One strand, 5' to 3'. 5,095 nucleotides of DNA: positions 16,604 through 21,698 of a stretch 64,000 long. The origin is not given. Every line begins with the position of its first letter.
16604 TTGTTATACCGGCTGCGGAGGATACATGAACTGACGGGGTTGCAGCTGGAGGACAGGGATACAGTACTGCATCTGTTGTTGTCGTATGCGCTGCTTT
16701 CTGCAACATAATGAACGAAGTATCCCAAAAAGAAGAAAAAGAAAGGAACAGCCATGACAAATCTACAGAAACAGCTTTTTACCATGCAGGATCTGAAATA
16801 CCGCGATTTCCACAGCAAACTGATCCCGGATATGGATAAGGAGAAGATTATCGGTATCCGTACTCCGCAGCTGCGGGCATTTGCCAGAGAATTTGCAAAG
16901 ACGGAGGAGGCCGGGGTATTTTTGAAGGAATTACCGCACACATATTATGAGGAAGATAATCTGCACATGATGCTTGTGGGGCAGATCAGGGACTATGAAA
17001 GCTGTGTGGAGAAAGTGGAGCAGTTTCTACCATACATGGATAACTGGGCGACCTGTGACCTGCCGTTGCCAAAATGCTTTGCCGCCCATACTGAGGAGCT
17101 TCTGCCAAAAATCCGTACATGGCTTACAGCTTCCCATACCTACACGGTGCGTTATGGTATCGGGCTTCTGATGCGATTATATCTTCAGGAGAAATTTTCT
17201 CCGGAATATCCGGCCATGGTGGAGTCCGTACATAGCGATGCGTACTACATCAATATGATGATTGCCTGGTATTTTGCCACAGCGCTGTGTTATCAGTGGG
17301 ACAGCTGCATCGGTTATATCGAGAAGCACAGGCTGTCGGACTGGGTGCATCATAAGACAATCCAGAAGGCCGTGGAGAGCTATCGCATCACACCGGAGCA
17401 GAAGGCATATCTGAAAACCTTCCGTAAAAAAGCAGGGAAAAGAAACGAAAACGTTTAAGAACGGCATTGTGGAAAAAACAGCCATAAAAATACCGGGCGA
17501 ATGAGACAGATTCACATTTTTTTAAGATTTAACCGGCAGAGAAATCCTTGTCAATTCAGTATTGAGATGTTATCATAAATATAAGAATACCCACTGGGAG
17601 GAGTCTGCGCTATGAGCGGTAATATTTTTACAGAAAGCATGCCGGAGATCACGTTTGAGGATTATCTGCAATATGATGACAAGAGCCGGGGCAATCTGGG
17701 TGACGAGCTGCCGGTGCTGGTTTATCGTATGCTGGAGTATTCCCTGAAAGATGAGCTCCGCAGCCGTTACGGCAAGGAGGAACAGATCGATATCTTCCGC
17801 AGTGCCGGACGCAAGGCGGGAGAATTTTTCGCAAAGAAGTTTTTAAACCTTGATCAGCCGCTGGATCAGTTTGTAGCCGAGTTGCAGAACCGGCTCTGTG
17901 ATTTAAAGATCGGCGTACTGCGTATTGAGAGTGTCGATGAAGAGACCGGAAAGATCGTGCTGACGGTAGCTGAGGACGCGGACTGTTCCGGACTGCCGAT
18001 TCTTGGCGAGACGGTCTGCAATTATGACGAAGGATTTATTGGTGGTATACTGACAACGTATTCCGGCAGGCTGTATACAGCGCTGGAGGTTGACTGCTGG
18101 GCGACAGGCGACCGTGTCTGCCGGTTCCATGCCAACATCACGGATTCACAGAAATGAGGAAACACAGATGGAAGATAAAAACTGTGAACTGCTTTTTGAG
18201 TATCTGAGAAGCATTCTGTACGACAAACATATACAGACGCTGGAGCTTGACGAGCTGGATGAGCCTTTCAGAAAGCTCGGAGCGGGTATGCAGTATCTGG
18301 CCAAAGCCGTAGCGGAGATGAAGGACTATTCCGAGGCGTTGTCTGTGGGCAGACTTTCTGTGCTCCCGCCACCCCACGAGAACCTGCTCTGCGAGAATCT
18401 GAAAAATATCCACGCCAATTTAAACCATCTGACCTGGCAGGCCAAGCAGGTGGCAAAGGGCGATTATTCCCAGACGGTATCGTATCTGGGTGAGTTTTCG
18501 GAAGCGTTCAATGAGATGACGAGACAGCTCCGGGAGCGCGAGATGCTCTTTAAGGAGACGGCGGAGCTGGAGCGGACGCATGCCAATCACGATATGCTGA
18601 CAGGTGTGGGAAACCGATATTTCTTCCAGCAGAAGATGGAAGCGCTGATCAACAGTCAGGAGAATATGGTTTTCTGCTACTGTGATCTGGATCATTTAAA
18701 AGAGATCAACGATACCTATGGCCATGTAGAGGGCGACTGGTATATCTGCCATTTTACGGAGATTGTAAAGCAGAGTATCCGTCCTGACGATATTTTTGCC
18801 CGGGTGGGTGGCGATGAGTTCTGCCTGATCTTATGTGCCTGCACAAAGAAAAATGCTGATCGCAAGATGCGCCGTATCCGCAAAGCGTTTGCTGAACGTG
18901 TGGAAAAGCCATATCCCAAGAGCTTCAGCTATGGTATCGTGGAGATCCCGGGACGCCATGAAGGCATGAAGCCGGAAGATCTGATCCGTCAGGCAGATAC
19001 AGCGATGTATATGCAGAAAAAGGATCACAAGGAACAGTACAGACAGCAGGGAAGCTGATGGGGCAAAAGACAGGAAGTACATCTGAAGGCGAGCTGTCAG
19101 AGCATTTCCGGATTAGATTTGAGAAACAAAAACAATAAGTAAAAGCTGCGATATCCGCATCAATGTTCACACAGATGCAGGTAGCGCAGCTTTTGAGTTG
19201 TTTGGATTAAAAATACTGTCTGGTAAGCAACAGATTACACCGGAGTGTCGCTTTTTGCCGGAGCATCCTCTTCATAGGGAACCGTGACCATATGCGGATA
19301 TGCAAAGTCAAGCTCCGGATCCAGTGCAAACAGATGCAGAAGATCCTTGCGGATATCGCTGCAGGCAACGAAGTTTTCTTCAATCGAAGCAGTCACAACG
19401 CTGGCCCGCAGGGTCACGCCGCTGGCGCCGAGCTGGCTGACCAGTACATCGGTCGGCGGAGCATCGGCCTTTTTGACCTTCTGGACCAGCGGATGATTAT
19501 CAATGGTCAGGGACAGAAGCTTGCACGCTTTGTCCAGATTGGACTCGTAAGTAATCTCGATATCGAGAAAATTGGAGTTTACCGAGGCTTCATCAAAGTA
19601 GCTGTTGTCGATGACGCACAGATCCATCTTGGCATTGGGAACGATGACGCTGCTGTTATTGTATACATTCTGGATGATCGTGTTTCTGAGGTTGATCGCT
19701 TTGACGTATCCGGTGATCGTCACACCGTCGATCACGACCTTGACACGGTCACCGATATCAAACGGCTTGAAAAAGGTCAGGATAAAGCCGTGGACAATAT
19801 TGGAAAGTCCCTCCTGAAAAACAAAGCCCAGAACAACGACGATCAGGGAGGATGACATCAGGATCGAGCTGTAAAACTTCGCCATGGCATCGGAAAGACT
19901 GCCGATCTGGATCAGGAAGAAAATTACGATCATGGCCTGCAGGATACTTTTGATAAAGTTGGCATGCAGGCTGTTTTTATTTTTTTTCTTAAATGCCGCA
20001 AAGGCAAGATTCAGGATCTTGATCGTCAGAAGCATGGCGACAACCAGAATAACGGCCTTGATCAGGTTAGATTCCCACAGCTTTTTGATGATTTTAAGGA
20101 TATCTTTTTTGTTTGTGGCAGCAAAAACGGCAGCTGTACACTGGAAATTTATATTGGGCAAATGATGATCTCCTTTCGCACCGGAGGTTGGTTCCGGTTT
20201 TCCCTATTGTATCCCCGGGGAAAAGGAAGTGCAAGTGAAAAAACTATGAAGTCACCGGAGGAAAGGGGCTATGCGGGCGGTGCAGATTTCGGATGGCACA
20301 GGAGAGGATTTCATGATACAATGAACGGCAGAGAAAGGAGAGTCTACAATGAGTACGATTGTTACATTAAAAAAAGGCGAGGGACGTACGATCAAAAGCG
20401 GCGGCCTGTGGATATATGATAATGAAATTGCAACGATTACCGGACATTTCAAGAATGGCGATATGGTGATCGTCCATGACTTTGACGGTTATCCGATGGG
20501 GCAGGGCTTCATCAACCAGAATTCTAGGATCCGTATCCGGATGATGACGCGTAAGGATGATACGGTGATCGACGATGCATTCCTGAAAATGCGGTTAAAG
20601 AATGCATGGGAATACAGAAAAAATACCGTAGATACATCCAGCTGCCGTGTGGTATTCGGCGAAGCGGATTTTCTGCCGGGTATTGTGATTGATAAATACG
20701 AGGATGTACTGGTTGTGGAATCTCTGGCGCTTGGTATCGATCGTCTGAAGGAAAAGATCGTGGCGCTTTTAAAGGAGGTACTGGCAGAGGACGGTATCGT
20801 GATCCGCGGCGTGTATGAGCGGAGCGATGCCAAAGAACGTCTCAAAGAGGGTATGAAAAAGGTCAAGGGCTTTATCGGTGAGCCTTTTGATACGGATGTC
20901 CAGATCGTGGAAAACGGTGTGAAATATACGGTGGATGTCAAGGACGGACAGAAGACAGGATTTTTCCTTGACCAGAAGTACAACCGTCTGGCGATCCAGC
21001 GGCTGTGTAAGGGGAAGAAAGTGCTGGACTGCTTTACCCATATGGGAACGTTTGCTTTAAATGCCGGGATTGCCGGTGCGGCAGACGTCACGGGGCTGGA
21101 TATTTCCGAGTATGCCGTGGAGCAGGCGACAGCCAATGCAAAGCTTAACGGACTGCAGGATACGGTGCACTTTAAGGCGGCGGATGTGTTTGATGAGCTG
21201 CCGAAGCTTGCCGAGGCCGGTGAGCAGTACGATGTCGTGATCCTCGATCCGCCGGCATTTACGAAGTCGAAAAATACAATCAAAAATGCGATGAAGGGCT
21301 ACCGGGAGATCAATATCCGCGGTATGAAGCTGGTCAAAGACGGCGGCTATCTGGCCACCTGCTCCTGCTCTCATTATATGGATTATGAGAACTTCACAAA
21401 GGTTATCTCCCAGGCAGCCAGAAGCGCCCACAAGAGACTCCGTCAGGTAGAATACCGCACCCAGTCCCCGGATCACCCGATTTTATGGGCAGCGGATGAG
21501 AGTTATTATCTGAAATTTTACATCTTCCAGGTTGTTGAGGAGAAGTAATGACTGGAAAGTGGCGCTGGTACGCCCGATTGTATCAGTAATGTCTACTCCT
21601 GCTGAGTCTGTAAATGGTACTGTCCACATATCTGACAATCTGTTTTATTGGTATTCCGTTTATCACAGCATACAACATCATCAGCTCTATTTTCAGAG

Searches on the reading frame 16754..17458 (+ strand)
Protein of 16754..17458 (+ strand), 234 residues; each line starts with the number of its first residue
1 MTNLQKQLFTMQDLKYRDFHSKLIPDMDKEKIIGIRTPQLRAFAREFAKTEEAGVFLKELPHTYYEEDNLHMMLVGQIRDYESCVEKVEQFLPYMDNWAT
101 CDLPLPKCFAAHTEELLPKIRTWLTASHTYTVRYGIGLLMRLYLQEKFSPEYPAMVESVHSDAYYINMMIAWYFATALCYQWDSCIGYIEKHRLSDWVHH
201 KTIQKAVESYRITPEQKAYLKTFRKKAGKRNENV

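Call 40: search_protein_families(library=pfam, proteins=[window:16754-17458:+], max_evalue=0.00001)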
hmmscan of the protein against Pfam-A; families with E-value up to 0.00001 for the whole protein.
window:16754-17458:+ (234 aa): 1 family
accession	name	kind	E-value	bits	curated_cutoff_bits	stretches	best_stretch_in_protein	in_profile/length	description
PF08713.17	DNA_alkylation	-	2e-13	51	21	1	25-195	22-202/213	DNA alkylation repair enzyme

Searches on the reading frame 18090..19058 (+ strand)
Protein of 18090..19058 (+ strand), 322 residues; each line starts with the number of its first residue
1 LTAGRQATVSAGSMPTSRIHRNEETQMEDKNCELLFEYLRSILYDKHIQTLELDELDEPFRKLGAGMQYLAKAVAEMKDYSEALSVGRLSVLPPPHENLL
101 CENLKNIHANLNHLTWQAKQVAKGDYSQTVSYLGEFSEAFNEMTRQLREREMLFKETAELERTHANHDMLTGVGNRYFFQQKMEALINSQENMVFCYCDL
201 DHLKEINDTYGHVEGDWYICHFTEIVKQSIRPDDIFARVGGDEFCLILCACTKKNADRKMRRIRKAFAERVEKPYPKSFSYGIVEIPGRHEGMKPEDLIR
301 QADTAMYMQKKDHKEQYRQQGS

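Call 40: search_protein_families(library=pfam, proteins=[window:18090-19058:+], max_evalue=0.00001)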
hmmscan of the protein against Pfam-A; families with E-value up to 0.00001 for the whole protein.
window:18090-19058:+ (322 aa): 1 family
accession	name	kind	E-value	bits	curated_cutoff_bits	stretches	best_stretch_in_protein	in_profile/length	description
PF00990.26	GGDEF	-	5.9e-36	124.1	23.8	1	165-315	1-160/161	Diguanylate cyclase, GGDEF domain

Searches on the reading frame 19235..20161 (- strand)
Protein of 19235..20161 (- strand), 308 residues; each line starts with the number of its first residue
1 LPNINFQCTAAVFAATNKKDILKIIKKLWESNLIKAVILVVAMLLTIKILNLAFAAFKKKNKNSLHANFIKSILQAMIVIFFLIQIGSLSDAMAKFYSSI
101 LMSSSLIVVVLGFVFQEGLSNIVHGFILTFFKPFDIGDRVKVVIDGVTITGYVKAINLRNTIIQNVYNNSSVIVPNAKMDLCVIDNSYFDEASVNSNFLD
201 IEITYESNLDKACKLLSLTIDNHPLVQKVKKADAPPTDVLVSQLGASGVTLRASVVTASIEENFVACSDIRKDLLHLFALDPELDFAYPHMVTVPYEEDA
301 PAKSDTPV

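Call 40: search_protein_families(library=pfam, proteins=[window:19235-20161:-], max_evalue=0.00001)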
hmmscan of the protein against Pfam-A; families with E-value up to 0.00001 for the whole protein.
window:19235-20161:- (308 aa): 1 family
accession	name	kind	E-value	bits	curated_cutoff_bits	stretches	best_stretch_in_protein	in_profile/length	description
PF00924.24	MS_channel_2nd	-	3.4e-12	46.7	20.2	1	119-178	3-57/68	Mechanosensitive ion channel, beta-domain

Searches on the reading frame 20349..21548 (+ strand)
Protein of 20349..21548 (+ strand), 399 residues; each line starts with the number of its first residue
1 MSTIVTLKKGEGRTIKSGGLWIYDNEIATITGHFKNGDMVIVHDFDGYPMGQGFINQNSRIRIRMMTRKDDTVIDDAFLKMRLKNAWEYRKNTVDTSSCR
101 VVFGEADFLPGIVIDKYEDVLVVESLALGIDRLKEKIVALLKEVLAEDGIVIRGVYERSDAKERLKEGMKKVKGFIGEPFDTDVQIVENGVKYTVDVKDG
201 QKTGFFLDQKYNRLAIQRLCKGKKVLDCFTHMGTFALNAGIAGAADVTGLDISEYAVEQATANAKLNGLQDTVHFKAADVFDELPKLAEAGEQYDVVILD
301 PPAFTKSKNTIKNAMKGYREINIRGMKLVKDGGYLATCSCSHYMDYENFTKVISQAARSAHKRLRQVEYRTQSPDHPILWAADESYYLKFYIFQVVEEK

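Call 40: search_protein_families(library=pfam, proteins=[window:20349-21548:+], max_evalue=0.00001)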
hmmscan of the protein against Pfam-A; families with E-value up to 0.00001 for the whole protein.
window:20349-21548:+ (399 aa): 9 families
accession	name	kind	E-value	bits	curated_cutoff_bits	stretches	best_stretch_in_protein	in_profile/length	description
PF10672.15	Methyltrans_SAM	-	1.2e-26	94.1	27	1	175-349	78-248/286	S-adenosylmethionine-dependent methyltransferase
PF17785.7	PUA_3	-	2.7e-19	69.2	22.6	1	5-68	1-64/64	PUA-like domain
PF13847.12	Methyltransf_31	-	5.9e-15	55.6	27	1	221-345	3-115/145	Methyltransferase domain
PF03602.21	Cons_hypoth95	-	1.5e-09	38.2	24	1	216-314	36-132/182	Conserved hypothetical protein 95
PF02475.24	TRM5-TYW2_MTfase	-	4.8e-08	33.6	28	1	187-316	4-125/164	TRM5/TYW2 methyltransferase domain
PF06325.19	PrmA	-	5e-08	33.2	22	1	220-298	160-231/296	Ribosomal protein L11 methyltransferase (PrmA)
PF05175.20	MTS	-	3e-07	30.7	23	1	221-315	31-119/170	Methyltransferase small domain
PF13649.12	Methyltransf_25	-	3.2e-07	31.4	27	1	225-299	1-70/97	Methyltransferase domain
PF01170.24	UPF0020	-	1.8e-06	28.2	22.3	1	244-370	76-192/197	RMKL-like, methyltransferase domain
